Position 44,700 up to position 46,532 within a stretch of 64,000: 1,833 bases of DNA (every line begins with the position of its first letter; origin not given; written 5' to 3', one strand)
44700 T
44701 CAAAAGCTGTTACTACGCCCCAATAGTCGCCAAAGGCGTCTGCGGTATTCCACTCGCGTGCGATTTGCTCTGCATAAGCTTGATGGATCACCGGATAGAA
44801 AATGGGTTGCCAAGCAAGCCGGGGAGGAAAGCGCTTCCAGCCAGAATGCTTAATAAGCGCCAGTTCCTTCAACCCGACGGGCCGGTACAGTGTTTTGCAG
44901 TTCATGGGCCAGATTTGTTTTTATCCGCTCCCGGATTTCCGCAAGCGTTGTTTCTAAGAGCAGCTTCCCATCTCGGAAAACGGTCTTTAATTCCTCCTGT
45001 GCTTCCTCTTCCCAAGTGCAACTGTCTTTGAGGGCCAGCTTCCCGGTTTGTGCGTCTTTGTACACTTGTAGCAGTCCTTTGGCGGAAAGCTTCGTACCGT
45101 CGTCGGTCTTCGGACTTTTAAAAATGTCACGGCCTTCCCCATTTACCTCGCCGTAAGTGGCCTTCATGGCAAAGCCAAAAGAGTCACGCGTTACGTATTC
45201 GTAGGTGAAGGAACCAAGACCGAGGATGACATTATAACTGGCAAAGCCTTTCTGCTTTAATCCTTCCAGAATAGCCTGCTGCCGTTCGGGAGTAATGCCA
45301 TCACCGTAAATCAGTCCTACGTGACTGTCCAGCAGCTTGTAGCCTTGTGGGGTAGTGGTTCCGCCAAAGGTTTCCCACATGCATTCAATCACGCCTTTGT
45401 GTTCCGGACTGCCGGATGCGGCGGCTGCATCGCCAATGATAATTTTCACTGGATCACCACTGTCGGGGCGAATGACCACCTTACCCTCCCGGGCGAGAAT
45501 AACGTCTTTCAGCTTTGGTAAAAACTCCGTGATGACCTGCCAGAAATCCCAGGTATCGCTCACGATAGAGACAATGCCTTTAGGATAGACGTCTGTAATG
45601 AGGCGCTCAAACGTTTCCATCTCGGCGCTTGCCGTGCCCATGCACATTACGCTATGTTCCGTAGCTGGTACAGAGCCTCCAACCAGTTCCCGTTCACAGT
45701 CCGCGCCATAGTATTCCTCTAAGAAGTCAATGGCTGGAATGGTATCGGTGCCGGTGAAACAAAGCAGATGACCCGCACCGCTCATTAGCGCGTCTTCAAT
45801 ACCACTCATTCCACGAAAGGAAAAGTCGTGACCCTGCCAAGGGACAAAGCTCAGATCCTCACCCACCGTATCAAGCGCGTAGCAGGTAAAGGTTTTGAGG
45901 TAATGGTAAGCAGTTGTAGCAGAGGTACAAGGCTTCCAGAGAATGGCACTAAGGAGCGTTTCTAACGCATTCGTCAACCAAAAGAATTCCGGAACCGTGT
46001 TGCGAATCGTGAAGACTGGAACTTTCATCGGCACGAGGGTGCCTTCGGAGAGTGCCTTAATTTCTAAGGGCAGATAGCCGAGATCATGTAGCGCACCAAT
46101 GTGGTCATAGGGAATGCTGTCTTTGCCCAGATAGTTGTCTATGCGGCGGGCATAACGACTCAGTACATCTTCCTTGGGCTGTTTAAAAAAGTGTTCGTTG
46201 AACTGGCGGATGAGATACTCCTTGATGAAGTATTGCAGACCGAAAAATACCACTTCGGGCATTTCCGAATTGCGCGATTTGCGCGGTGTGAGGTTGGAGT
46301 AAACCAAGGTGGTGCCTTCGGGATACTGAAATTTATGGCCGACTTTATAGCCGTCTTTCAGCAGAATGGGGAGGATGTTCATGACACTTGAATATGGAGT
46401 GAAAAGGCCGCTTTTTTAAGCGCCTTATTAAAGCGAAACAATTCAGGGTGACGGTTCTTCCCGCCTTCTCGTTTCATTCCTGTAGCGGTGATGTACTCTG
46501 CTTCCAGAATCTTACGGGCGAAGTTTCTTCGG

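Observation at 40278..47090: NrtR-headed operon combining NAMPT-like and Prs-like enzymes with macro-ARH and NADAR: NAD+ regeneration from ADP-ribose (possible NARP1-like chemistry) on a mobile island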

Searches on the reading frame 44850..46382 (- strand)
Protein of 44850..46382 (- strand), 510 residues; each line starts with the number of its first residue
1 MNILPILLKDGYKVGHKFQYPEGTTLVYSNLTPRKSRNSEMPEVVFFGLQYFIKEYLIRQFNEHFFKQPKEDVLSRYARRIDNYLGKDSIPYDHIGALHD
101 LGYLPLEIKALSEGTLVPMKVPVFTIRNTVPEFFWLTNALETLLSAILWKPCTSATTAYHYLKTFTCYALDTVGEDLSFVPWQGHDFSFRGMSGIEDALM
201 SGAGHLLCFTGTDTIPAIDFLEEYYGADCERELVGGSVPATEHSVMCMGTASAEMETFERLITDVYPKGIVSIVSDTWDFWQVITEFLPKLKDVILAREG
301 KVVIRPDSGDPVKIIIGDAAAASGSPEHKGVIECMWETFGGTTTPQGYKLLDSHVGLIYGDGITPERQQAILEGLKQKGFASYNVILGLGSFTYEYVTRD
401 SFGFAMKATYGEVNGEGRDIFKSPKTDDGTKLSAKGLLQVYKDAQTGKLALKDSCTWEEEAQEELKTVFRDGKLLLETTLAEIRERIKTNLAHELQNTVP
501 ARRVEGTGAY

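Call 3: search_protein_families(library=pfam, proteins=[window:44850-46382:-], max_evalue=0.01)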
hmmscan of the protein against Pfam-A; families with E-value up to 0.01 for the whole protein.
window:44850-46382:- (510 aa): 2 families
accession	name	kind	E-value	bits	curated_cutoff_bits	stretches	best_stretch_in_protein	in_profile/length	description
PF04095.22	NAPRTase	-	7e-39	134.4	20.8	1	184-472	3-238/239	Nicotinate phosphoribosyltransferase (NAPRTase) family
PF18127.6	NAMPT_N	-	2e-11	44.4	25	1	7-59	4-54/98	Nicotinamide phosphoribosyltransferase, N-terminal domain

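Call 4: search_protein_families(library=ncbifam, proteins=[window:44850-46382:-], max_evalue=0.01)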
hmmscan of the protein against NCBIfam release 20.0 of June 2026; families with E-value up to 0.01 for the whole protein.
window:44850-46382:- (510 aa): 4 families
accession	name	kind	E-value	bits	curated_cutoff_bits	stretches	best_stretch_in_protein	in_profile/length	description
NF006629.0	PRK09198.1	equivalog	2.9e-176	586.8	405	1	3-489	5-463/465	nicotinate phosphoribosyltransferase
TIGR01513.1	NAPRTase_put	equivalog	9.4e-05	21.5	297.4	0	252-310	202-258/452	nicotinate phosphoribosyltransferase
NF006696.0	PRK09243.1-3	equivalog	0.0039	15.9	503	0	431-493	349-414/451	nicotinate phosphoribosyltransferase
NF006415.0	PRK08662.1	equivalog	0.0066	15.2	243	0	104-160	68-120/381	nicotinate phosphoribosyltransferase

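Call 7: search_solved_structures(query=window:44850-46382:-, max_evalue=0.001)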
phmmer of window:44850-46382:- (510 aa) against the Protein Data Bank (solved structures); distinct sequences matched with E-value up to 0.001: 32.
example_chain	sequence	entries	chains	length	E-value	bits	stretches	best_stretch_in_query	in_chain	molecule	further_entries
9w5x_A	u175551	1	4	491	2.2e-177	593.6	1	6-486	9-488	Nicotinamide phosphoribosyltransferase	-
9w5w_A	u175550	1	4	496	2.3e-177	593.6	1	6-486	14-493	Nicotinamide phosphoribosyltransferase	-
9ke8_A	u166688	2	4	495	1.1e-138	465.9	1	3-487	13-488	Nicotinamide phosphoribosyltransferase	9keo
8dsc_A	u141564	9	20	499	4.5e-71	242.9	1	6-494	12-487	Nicotinamide phosphoribosyltransferase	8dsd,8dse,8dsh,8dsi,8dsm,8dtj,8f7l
6peb_A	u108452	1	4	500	4.5e-71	242.9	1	6-494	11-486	Nicotinamide phosphoribosyltransferase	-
4jnm_A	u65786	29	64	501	4.5e-71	242.9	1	6-494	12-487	Nicotinamide phosphoribosyltransferase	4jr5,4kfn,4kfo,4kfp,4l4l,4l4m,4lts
6tac_A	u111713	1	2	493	5.7e-71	242.6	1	6-493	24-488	Nicotinamide phosphoribosyltransferase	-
5nsd_A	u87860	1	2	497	5.9e-71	242.5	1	6-494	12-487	Nicotinamide phosphoribosyltransferase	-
7enq_A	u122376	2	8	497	6.5e-71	242.4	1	6-494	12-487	Nicotinamide phosphoribosyltransferase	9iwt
5upe_A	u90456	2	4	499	6.6e-71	242.4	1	6-494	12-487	Nicotinamide phosphoribosyltransferase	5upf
7ppe_A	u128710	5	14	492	6.7e-71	242.4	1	6-493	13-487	Nicotinamide phosphoribosyltransferase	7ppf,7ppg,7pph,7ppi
5lx3_A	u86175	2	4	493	6.7e-71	242.3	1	6-493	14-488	Nicotinamide phosphoribosyltransferase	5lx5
2gvg_A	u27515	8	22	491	6.8e-71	242.3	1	6-493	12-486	Nicotinamide phosphoribosyltransferase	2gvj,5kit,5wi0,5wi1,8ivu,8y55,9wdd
2e5b_A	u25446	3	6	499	7.1e-71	242.3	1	6-493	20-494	Nicotinamide phosphoribosyltransferase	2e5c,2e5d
6ta0_A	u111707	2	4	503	7.3e-71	242.2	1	6-493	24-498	Nicotinamide phosphoribosyltransferase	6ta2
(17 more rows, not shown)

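Call 14: search_solved_structures(query=window:44850-46382:-, max_evalue=1e-60, show_alignments=4)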
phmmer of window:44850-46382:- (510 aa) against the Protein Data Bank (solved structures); distinct sequences matched with E-value up to 1e-60: 32.
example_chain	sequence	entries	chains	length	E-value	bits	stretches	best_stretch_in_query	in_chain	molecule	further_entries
9w5x_A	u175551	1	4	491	2.2e-177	593.6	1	6-486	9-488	Nicotinamide phosphoribosyltransferase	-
9w5w_A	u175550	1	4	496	2.3e-177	593.6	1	6-486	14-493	Nicotinamide phosphoribosyltransferase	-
9ke8_A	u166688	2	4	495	1.1e-138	465.9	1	3-487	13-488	Nicotinamide phosphoribosyltransferase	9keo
8dsc_A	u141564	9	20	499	4.5e-71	242.9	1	6-494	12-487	Nicotinamide phosphoribosyltransferase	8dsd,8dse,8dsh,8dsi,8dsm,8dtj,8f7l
6peb_A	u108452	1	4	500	4.5e-71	242.9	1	6-494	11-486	Nicotinamide phosphoribosyltransferase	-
4jnm_A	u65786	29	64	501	4.5e-71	242.9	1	6-494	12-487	Nicotinamide phosphoribosyltransferase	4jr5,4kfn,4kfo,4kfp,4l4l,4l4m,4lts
6tac_A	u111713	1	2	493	5.7e-71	242.6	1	6-493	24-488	Nicotinamide phosphoribosyltransferase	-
5nsd_A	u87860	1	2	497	5.9e-71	242.5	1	6-494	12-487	Nicotinamide phosphoribosyltransferase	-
7enq_A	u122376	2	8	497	6.5e-71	242.4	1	6-494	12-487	Nicotinamide phosphoribosyltransferase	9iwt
5upe_A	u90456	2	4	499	6.6e-71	242.4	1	6-494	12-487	Nicotinamide phosphoribosyltransferase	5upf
7ppe_A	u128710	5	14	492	6.7e-71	242.4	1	6-493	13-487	Nicotinamide phosphoribosyltransferase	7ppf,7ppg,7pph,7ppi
5lx3_A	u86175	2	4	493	6.7e-71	242.3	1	6-493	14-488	Nicotinamide phosphoribosyltransferase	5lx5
2gvg_A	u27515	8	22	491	6.8e-71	242.3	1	6-493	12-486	Nicotinamide phosphoribosyltransferase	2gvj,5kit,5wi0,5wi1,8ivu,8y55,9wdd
2e5b_A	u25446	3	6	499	7.1e-71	242.3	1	6-493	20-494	Nicotinamide phosphoribosyltransferase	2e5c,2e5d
6ta0_A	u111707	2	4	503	7.3e-71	242.2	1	6-493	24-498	Nicotinamide phosphoribosyltransferase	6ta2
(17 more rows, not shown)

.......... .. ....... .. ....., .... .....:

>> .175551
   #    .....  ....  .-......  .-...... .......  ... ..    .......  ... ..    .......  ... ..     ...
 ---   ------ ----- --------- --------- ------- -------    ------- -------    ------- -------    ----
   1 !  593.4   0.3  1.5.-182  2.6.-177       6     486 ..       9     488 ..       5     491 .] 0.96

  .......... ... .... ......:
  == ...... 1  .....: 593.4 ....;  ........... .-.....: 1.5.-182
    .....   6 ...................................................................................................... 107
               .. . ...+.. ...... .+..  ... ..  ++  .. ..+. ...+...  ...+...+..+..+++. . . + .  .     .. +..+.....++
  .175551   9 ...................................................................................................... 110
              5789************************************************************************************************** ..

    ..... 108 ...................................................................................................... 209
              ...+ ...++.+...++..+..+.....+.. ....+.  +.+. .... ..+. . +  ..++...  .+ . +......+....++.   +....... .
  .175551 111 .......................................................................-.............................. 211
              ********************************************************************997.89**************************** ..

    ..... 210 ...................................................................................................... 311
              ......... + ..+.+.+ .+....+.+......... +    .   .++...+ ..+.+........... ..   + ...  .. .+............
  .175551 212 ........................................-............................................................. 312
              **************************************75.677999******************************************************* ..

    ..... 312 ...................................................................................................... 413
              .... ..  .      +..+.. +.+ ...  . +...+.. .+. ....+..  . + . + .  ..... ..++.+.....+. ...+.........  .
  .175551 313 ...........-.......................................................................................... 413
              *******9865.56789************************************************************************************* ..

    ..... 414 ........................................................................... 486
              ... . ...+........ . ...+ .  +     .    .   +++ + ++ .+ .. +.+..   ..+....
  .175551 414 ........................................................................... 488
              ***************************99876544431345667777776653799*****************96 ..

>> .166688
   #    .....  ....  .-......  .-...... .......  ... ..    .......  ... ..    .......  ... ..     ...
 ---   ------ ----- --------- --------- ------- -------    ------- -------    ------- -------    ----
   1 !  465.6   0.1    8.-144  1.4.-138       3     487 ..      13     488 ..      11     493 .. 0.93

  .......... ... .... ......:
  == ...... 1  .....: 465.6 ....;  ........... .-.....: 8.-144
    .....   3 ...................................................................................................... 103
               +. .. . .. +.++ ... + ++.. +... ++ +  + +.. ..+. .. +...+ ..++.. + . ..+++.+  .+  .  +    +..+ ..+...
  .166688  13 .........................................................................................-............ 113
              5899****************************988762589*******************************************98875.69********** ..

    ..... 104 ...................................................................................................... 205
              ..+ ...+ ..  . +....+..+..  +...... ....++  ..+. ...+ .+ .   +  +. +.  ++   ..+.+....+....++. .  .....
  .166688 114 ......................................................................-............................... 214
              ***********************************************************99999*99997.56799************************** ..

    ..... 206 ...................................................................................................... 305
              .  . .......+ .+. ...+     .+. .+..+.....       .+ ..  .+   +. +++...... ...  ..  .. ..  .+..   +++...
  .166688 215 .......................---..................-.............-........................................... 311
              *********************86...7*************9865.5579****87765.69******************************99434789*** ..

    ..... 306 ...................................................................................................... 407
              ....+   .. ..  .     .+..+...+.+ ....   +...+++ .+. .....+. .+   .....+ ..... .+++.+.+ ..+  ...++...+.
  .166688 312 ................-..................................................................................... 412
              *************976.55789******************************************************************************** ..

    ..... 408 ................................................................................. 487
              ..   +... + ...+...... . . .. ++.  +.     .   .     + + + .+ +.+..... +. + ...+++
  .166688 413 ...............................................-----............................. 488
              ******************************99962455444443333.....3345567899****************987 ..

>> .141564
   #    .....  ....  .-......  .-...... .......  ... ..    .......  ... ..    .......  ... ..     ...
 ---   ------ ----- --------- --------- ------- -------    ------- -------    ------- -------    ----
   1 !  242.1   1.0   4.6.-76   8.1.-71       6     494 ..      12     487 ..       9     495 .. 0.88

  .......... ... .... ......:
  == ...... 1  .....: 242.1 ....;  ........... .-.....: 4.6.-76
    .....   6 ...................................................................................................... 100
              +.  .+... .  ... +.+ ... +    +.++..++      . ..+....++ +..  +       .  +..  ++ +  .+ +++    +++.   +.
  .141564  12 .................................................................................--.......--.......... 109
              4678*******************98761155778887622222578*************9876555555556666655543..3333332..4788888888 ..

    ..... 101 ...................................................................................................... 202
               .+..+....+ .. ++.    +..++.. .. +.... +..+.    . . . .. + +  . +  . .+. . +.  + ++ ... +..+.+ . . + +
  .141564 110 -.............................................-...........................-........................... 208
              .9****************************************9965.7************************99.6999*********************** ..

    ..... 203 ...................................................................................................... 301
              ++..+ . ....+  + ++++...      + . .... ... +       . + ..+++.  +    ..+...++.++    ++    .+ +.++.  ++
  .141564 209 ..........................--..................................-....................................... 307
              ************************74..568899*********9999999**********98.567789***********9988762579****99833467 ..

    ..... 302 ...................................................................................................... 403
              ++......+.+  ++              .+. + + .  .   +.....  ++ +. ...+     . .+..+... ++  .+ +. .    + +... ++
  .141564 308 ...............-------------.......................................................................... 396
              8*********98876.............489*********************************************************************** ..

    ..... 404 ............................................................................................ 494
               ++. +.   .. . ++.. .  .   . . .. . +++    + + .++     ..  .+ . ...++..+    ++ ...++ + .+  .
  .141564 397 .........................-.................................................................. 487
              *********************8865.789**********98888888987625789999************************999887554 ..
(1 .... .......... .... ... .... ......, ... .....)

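Call 17: search_dna_similar(query=window:44850-46382:-, collection=phages, mode=protein, max_rows=30)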
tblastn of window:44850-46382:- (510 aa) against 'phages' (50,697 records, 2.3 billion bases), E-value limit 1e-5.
Records with a match: 2048; places in all: 2056; records where one place covers at least 80% of the query: 1995.
Best place of each record, by identity: 60-80% 1; <60% 2047.
By first word of the organism name: Vibrio 232; Klebsiella 201; Staphylococcus 199; Pseudomonas 198; Escherichia 189; Salmonella 129; Mycobacterium 104; Aeromonas 99; Bacillus 84; Listeria 55; and 69 more.
By host as written in the record: - 252; Klebsiella pneumoniae 93; Staphylococcus aureus 82; Mycobacterium smegmatis mc2 155 65; Pseudomonas aeruginosa 55; Escherichia coli 51; Listeria monocytogenes 44; Vibrio harveyi BAA-1116 36; and 515 more.
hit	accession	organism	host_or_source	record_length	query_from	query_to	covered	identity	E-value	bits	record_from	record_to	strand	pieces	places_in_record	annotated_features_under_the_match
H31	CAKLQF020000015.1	Acinetobacter phage MD-2021a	not known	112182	1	487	95%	59.4%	0e+0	578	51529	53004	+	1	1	putative nicotinate phosphoribosyltransferase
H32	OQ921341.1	Bacillus phage SPbetaL1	Bacillus subtilis BEST7003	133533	7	485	94%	58.0%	1e-171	542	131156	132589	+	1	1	hypothetical protein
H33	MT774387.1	uncultured phage cr111_1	human feces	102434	6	492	95%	56.8%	1e-177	559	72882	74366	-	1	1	putative nicotinate phosphoribosyltransferase | hypothetical protein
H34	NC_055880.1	uncultured phage cr111_1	human feces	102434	6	492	95%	56.8%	1e-177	559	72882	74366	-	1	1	nicotinamide phosphoribosyl transferase | phosphoheptose isomerase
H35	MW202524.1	Caudoviricetes sp.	Manatee Spring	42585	3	488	95%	56.8%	4e-179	563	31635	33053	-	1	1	putative nicotinate phosphoribosyltransferase | phosphoribosylpyrophosphate synthetase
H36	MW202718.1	Caudoviricetes sp.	Manatee Spring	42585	3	488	95%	56.8%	4e-179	563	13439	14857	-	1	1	putative nicotinate phosphoribosyltransferase | phosphoribosylpyrophosphate synthetase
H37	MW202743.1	Caudoviricetes sp.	Manatee Spring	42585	3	488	95%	56.8%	4e-179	563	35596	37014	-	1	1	putative nicotinate phosphoribosyltransferase | phosphoribosylpyrophosphate synthetase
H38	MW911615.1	Vibrio phage ICP1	Vibrio cholerae O1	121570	2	491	96%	56.0%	3e-159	506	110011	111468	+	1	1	record has no annotation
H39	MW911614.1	Vibrio phage ICP1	Vibrio cholerae O1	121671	2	491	96%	56.0%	3e-159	506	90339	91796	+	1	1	record has no annotation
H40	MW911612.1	Vibrio phage ICP1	Vibrio cholerae O1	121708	2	491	96%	56.0%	3e-159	506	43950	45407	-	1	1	record has no annotation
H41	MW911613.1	Vibrio phage ICP1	Vibrio cholerae O1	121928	2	491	96%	56.0%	3e-159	506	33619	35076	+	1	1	record has no annotation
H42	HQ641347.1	Vibrio phage ICP1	Vibrio cholerae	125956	2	491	96%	56.0%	3e-159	506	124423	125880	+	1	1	ORF229: nicotinate phosphoribosyltransferase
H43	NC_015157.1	Vibrio phage ICP1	Vibrio cholerae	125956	2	491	96%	56.0%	3e-159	506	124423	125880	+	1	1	ORF229: nicotinamide phosphoribosyl transferase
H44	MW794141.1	Vibrio phage ICP1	rice water stool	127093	2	491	96%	56.0%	3e-159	506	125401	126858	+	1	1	nicotinate phosphoribosyltransferase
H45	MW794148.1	Vibrio phage ICP1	-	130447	2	491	96%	56.0%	3e-159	506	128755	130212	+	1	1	nicotinate phosphoribosyltransferase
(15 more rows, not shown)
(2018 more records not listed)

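Call 19: get_annotated_region(hit=H32, flank=2500)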
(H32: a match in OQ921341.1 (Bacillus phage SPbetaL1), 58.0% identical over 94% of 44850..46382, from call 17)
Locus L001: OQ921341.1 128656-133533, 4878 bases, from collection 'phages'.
description: Bacillus phage SPbetaL1, complete genome.
organism: Bacillus phage SPbetaL1 (NCBI taxid 3053435)
taxonomy: Viruses; Duplodnaviria; Heunggongvirae; Uroviricota; Caudoviricetes; Spbetavirus
host: Bacillus subtilis BEST7003; source: soil; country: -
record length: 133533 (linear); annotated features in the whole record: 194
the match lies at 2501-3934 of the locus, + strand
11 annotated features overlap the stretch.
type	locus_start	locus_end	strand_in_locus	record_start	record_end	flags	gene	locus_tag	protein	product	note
CDS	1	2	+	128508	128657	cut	-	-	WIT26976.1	hypothetical protein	184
CDS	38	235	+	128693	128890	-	-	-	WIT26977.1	hypothetical protein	185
CDS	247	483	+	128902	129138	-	-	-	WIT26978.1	hypothetical protein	186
CDS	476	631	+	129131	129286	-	-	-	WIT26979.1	hypothetical protein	187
CDS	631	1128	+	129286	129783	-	-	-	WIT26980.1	hypothetical protein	188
CDS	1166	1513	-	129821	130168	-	-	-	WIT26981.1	hypothetical protein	189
CDS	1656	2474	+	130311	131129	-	-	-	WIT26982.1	hypothetical protein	190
CDS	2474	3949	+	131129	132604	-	-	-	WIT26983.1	hypothetical protein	191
CDS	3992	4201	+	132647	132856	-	-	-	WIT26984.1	hypothetical protein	192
CDS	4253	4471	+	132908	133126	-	-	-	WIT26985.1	hypothetical protein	193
CDS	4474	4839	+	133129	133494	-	-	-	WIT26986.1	hypothetical protein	194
